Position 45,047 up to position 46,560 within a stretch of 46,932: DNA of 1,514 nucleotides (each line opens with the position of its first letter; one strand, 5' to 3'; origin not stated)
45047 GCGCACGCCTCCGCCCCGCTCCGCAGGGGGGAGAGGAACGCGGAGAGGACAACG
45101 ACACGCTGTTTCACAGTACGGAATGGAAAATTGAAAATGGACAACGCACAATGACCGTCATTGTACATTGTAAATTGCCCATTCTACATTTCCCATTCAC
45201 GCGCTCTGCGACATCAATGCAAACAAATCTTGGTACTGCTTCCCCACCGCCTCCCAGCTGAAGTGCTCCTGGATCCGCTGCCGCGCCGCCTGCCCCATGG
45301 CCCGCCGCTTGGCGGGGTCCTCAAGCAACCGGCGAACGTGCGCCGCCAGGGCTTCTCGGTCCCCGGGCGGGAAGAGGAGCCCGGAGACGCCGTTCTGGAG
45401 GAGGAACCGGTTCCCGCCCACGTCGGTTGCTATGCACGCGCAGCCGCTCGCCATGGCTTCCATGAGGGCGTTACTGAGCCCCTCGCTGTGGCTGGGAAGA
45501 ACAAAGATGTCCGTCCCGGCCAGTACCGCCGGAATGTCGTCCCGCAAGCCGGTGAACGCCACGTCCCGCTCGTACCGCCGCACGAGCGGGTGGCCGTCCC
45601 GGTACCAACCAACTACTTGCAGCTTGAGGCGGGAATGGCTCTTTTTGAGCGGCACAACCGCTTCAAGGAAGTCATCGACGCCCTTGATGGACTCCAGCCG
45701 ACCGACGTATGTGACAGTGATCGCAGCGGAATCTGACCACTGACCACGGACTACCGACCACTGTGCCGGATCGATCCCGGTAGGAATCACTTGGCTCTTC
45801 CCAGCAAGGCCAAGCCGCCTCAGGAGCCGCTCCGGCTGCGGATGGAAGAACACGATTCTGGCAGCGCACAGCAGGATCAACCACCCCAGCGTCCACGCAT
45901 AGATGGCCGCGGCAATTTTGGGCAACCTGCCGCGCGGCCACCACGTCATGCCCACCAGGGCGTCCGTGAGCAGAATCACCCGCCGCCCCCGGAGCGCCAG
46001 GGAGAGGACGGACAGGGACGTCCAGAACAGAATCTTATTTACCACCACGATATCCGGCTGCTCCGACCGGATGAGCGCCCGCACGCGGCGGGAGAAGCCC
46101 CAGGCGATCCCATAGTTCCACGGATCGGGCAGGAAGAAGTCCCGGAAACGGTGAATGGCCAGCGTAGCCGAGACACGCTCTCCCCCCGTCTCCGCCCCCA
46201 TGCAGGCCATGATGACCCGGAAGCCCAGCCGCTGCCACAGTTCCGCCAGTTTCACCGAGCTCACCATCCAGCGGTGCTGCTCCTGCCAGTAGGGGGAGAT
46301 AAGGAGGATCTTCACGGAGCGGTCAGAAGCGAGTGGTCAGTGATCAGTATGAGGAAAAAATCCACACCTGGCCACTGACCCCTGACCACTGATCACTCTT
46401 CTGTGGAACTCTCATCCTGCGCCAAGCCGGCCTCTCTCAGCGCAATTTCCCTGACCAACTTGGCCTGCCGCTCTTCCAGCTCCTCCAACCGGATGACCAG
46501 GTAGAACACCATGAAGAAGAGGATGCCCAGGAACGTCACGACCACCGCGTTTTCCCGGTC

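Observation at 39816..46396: One heptamer family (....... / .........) is embedded in frame in four unrelated CDSs, in both orientations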

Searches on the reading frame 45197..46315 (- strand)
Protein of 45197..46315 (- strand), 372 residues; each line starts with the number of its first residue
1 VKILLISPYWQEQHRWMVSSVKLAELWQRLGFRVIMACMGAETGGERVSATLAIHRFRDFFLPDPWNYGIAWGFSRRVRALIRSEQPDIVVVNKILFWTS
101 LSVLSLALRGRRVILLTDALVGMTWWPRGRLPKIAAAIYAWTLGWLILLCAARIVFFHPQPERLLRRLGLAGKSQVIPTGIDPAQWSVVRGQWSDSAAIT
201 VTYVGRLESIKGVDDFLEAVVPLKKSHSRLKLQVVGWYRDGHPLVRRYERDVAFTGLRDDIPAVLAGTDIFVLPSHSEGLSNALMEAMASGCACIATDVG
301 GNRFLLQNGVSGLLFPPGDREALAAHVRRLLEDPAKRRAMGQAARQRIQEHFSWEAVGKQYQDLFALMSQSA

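Call 7: search_protein_families(library=pfam, proteins=[window:45197-46315:-], max_evalue=0.001)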
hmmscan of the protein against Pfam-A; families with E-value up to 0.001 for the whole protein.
window:45197-46315:- (372 aa): 6 families
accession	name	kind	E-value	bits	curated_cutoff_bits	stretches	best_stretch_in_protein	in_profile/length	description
PF13692.12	Glyco_trans_1_4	-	5.4e-35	121.1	27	1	200-333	3-142/142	Glycosyl transferases group 1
PF00534.26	Glycos_transf_1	-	2e-33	115.8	26.4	1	199-347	16-172/172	Glycosyl transferases group 1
PF13439.12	Glyco_transf_4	-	3.6e-14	53.6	28.5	1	22-184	10-169/170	Glycosyltransferase Family 4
PF13524.12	Glyco_trans_1_2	-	3.6e-13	50.1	25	1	258-361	37-142/144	Glycosyl transferase-like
PF13579.12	Glyco_trans_4_4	-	3.4e-09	37.7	29.7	1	22-180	9-158/158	Glycosyl transferase 4-like domain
PF20706.3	GT4-conflict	-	3.8e-08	33.2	26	1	195-357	194-381/385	Family 4 Glycosyltransferase in conflict systems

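Call 35: search_solved_structures(query=window:45197-46315:-, show_alignments=2, max_evalue=1e-8)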
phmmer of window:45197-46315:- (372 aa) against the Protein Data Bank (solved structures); distinct sequences matched with E-value up to 1e-8: 19.
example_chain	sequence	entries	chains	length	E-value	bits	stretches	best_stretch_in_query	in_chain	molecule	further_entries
6kih_A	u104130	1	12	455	1.4e-21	80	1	151-366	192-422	Tll1590 protein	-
2jjm_A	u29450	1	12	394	3.6e-17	65.5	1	203-365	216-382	GLYCOSYL TRANSFERASE, GROUP 1 FAMILY PROTEIN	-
3mbo_A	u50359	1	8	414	4.1e-17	65.3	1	203-365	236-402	Glycosyltransferase, group 1 family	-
5d00_A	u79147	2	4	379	1.4e-14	57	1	201-369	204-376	N-acetyl-alpha-D-glucosaminyl L-malate synthase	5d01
7qsg_A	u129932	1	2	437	2.8e-13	52.7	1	175-361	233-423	D-inositol 3-phosphate glycosyltransferase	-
8dqd_A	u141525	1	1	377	4e-13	52.2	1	178-365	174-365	N, N'-diacetylbacillosaminyl-diphospho-undecaprenol alpha-1,3-N-acetylgalactosaminyltransf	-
8dvw_A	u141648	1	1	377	1e-12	50.8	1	203-365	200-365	N, N'-diacetylbacillosaminyl-diphospho-undecaprenol alpha-1,3-N-acetylgalactosaminyltransf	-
8dvz_A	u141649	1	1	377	1e-12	50.8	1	178-365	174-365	N, N'-diacetylbacillosaminyl-diphospho-undecaprenol alpha-1,3-N-acetylgalactosaminyltransf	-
6tvp_A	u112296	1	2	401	3.8e-11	45.7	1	261-367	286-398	Alpha-maltose-1-phosphate synthase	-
3oka_A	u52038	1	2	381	6.5e-11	44.9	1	201-363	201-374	GDP-mannose-dependent alpha-(1-6)-phosphatidylinositol monomannoside mannosyltransferase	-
3okc_A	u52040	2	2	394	6.7e-11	44.9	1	201-364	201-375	GDP-mannose-dependent alpha-(1-6)-phosphatidylinositol monomannoside mannosyltransferase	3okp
4n9w_A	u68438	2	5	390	2.2e-10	43.2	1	171-368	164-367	GDP-mannose-dependent alpha-(1-2)-phosphatidylinositol mannosyltransferase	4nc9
2gej_A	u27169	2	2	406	2.4e-10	43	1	171-368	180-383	PHOSPHATIDYLINOSITOL MANNOSYLTRANSFERASE (PimA)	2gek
4xso_B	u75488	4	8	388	4.6e-10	42.1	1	242-362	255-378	Alr3699 protein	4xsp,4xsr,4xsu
3c4q_A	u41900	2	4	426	1.6e-09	40.4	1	201-365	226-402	Predicted glycosyltransferases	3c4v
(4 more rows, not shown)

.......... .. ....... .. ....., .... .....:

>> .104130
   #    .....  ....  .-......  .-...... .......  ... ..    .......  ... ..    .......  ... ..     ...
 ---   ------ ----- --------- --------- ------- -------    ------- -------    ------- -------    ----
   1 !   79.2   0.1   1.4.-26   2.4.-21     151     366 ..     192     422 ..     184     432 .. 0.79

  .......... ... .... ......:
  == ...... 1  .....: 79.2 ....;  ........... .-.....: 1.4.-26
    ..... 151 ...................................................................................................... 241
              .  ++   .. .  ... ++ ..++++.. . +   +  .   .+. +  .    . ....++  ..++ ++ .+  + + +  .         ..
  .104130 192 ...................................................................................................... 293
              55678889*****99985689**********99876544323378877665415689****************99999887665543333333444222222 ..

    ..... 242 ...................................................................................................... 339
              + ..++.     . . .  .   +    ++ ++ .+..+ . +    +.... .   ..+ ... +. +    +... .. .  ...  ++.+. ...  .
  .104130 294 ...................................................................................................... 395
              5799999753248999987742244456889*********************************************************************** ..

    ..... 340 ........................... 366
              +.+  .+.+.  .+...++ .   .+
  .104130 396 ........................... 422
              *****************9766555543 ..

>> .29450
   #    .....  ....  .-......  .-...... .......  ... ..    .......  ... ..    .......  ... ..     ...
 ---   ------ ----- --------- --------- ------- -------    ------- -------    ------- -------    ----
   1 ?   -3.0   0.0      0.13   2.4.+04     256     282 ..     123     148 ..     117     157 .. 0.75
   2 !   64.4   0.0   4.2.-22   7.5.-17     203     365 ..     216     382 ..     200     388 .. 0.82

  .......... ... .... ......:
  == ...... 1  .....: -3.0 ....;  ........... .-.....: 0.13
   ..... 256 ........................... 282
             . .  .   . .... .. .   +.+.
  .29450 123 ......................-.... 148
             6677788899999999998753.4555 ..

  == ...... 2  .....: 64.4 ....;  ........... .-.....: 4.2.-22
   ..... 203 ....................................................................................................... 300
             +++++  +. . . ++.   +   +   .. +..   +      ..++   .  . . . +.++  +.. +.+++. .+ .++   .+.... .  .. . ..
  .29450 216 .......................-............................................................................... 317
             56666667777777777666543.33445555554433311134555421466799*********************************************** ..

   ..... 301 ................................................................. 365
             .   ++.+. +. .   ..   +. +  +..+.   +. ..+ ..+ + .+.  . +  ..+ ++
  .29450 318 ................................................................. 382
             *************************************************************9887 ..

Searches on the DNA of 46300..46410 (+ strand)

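Call 48: search_dna_similar(query=window:46300-46410:+, collection=phages, mode=distant, max_rows=10, max_evalue=0.01)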
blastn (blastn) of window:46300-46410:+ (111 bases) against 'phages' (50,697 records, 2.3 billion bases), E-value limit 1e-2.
No match.
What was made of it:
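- Tried and rejected: A phage-collection BLAST of the hairpin gave no match (call 48).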
